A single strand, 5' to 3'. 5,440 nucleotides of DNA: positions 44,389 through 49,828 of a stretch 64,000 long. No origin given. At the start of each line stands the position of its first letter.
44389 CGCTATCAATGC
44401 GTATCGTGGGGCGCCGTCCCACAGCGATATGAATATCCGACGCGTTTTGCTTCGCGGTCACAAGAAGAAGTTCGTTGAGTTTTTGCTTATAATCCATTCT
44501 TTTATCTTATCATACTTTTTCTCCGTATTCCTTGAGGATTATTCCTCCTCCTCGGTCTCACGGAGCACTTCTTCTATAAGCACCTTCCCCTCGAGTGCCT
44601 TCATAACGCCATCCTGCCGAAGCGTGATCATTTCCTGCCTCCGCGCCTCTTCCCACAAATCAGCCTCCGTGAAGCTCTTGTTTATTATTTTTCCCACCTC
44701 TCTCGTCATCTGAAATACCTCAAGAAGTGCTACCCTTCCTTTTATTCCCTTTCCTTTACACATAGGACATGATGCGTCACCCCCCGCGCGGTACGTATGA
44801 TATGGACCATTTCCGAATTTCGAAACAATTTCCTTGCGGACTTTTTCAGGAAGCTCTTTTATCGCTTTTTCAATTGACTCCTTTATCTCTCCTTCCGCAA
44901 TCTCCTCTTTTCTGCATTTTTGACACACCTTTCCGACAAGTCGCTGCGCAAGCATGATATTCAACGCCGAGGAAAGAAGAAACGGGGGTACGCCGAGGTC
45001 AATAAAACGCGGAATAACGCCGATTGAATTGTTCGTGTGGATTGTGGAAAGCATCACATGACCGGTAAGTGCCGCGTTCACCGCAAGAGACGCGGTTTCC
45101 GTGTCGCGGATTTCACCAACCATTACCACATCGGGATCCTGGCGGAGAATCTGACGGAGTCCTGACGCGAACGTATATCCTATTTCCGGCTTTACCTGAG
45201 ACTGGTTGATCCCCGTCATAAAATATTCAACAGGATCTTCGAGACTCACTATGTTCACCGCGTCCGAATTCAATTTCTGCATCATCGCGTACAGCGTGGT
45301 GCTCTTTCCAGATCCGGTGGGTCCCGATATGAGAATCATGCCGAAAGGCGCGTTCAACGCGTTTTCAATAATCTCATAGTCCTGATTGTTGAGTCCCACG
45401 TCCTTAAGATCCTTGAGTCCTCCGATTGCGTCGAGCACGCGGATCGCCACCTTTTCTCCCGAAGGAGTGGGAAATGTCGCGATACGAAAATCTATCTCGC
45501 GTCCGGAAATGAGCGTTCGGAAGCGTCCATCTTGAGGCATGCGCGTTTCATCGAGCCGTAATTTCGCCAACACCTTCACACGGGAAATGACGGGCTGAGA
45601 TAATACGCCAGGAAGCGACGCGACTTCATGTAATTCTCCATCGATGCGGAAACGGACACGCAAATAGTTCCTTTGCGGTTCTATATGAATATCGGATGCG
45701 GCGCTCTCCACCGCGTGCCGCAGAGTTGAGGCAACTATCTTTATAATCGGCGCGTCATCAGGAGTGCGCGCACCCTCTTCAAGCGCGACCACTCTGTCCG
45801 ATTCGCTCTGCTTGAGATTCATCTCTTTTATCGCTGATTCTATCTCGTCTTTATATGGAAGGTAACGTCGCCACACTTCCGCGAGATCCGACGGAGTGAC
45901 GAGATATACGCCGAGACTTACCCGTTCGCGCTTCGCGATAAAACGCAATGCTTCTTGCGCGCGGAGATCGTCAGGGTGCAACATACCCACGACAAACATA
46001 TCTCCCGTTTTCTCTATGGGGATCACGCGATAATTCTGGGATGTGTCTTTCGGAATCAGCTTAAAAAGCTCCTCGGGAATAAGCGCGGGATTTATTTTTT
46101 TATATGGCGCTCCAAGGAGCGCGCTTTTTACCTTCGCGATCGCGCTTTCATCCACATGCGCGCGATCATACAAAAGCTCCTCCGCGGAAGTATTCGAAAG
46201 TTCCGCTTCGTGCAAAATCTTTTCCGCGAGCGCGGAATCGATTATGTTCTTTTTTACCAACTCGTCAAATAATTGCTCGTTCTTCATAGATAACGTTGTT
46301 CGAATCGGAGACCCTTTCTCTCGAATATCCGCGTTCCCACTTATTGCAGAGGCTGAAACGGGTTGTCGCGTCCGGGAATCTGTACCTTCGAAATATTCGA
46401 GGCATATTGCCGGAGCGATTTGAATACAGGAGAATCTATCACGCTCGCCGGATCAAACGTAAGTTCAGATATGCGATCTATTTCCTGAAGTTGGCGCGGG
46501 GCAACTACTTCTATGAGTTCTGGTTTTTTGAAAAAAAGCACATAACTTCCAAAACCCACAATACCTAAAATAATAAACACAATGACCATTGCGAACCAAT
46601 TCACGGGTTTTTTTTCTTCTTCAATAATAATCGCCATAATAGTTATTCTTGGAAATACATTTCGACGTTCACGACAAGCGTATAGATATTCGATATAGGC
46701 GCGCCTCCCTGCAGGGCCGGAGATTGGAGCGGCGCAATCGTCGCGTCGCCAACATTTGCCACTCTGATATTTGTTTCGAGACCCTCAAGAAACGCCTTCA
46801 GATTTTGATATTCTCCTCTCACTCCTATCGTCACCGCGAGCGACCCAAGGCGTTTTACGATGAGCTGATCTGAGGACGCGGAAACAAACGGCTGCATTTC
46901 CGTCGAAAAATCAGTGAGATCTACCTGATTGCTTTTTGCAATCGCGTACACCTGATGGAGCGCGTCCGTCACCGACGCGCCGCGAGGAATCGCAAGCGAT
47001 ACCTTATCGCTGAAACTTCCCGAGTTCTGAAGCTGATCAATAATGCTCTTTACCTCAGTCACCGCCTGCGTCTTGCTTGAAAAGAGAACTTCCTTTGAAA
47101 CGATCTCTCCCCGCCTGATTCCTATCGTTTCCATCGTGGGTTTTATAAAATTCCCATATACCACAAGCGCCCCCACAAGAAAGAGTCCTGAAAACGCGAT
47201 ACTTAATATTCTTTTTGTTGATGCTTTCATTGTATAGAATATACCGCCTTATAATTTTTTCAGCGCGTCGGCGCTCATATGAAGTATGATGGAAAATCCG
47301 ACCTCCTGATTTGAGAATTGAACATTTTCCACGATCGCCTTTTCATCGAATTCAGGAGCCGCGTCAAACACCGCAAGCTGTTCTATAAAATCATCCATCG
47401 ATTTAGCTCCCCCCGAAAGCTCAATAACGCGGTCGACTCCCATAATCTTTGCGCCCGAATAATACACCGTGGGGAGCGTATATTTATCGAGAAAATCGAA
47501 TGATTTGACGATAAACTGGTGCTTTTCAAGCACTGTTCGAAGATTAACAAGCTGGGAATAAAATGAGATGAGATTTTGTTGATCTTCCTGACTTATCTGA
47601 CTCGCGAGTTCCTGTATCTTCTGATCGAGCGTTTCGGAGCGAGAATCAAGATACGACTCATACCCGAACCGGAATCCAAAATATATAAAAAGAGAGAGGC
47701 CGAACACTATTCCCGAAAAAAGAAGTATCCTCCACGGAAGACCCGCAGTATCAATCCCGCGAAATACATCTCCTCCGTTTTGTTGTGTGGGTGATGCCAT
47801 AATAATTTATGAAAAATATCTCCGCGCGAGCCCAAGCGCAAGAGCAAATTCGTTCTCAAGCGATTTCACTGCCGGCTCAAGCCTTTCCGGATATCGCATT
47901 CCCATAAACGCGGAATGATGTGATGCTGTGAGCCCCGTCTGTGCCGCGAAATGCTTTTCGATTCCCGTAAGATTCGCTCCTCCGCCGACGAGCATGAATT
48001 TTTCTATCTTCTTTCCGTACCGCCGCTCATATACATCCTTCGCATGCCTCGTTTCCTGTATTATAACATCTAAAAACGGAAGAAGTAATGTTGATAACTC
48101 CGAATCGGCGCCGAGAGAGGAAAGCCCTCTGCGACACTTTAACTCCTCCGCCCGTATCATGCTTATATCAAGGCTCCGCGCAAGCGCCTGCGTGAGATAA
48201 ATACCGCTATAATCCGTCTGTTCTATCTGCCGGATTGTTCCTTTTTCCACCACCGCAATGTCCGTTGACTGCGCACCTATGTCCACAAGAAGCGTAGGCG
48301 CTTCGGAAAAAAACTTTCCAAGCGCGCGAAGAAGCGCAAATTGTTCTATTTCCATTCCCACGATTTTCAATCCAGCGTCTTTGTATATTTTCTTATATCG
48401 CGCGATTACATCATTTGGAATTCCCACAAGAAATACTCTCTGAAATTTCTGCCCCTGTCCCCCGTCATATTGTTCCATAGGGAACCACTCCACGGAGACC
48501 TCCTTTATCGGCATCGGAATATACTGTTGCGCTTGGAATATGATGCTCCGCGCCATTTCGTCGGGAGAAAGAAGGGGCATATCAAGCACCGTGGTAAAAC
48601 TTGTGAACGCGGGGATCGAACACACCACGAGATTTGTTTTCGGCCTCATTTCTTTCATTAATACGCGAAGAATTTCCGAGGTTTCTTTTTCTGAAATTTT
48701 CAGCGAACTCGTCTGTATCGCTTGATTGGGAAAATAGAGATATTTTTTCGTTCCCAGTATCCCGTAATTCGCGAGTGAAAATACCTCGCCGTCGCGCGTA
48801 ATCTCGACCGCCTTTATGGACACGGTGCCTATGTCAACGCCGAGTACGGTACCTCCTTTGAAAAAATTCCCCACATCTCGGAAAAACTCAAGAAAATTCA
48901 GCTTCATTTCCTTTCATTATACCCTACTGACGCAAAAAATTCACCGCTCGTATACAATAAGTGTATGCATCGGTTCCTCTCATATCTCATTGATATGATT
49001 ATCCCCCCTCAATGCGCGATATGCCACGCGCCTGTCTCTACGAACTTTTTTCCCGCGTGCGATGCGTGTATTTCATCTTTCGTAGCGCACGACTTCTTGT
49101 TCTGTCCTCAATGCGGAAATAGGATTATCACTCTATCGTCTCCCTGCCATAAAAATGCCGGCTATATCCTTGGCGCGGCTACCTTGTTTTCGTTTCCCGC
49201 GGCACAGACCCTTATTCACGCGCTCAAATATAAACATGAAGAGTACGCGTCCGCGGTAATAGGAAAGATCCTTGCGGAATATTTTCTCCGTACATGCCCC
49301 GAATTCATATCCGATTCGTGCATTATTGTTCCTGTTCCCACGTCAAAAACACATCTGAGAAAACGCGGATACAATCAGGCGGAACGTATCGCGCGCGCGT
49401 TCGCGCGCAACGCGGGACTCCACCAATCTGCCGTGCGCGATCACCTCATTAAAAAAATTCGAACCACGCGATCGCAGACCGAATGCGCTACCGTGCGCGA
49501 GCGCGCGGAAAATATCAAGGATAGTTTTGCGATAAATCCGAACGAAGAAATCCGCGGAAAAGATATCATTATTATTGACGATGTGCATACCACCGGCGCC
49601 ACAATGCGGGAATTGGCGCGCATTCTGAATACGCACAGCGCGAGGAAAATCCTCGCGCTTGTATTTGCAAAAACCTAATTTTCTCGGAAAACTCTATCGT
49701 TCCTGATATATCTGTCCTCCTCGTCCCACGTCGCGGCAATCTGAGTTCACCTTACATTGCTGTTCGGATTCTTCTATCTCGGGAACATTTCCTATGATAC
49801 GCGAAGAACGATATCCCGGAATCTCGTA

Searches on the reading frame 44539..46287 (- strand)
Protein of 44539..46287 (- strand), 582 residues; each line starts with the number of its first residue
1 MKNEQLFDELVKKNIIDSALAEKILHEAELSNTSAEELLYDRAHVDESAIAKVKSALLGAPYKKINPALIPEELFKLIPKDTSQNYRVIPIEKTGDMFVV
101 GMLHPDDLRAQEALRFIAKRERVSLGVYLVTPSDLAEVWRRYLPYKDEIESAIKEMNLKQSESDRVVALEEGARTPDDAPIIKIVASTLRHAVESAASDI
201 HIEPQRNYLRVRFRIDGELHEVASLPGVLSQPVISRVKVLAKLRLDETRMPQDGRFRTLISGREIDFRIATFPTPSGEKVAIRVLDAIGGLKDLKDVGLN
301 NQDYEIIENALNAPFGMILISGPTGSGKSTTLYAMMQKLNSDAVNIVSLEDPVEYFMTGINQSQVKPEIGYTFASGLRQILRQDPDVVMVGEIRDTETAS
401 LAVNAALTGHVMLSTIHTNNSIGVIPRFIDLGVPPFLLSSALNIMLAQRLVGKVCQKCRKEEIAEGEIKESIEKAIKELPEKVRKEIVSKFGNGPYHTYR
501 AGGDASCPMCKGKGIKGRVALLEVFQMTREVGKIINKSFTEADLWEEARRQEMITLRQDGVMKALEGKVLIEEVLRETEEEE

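Call 48: search_protein_families(library=pfam, proteins=[window:44539-46287:-], max_evalue=0.001)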
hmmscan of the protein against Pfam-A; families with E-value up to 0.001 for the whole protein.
window:44539-46287:- (582 aa): 8 families
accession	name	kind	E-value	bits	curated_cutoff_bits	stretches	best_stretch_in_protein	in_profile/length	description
PF00437.27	T2SSE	-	3.6e-119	398.2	24.9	1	177-576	4-370/370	Type II/IV secretion system protein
PF05157.20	MshEN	-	1.2e-14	54.4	23.1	1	58-145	1-86/90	MshEN domain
PF13173.12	AAA_14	-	0.00034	21.1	27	1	317-406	4-84/129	AAA domain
PF13555.12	AAA_29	-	0.00037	20.6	27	0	315-337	22-44/61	P-loop containing region of AAA domain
PF13086.12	AAA_11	-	0.00058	20.1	27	0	299-341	2-43/257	AAA domain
PF13191.12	AAA_16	-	0.0006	20.8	32.6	0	314-363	24-64/167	AAA ATPase domain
PF20720.3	nSTAND3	-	0.00077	19.6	27.2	0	307-355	10-57/155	Novel STAND NTPase 3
PF13476.12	AAA_23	-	0.00095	20.3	27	0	315-336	19-40/201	AAA domain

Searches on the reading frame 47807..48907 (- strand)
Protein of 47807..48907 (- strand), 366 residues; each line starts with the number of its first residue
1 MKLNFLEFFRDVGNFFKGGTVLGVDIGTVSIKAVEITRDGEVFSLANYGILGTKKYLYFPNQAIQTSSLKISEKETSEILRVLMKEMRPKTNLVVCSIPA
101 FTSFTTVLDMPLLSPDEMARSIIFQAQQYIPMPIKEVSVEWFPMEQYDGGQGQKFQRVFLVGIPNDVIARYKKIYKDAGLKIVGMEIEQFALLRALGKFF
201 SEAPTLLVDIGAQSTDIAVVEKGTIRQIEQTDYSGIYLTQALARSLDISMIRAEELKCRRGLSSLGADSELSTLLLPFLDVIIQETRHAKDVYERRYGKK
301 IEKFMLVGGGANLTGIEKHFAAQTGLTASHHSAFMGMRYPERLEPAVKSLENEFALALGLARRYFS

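Call 48: search_protein_families(library=pfam, proteins=[window:47807-48907:-], max_evalue=0.001)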
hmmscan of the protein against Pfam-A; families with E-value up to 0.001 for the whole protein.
window:47807-48907:- (366 aa): 3 families
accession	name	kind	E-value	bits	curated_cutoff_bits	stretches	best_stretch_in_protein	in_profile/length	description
PF11104.14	PilM_2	-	5e-35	121.5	27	1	23-364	1-339/340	Type IV pilus assembly protein PilM;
PF14450.12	FtsA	-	3.9e-12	47.1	31.8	1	207-332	2-111/127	Cell division protein FtsA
PF06723.19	MreB_Mbl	-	0.00013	21.3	27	0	196-241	135-183/327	MreB/Mbl protein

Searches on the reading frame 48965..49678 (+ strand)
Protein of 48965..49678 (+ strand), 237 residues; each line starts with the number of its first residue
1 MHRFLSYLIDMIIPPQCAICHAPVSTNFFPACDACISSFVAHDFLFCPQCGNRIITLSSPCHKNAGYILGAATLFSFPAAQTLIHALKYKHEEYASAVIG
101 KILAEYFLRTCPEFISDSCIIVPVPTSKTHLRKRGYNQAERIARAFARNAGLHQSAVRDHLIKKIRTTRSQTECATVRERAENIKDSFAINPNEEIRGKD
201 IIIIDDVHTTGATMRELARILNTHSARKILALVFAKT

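Call 48: search_protein_families(library=pfam, proteins=[window:48965-49678:+], max_evalue=0.001)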
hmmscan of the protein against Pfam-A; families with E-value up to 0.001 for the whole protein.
window:48965-49678:+ (237 aa): 3 families
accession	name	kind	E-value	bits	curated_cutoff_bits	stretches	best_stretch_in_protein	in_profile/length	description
PF00156.33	Pribosyltran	-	1.4e-08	34.7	26.3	1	135-234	40-123/158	Phosphoribosyl transferase domain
PF18912.6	DZR_2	-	5.2e-06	26.6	27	1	8-54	1-46/56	Double zinc ribbon domain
PF15610.12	PRTase_3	-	0.00034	20.5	28.7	1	92-234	31-173/264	PRTase ComF-like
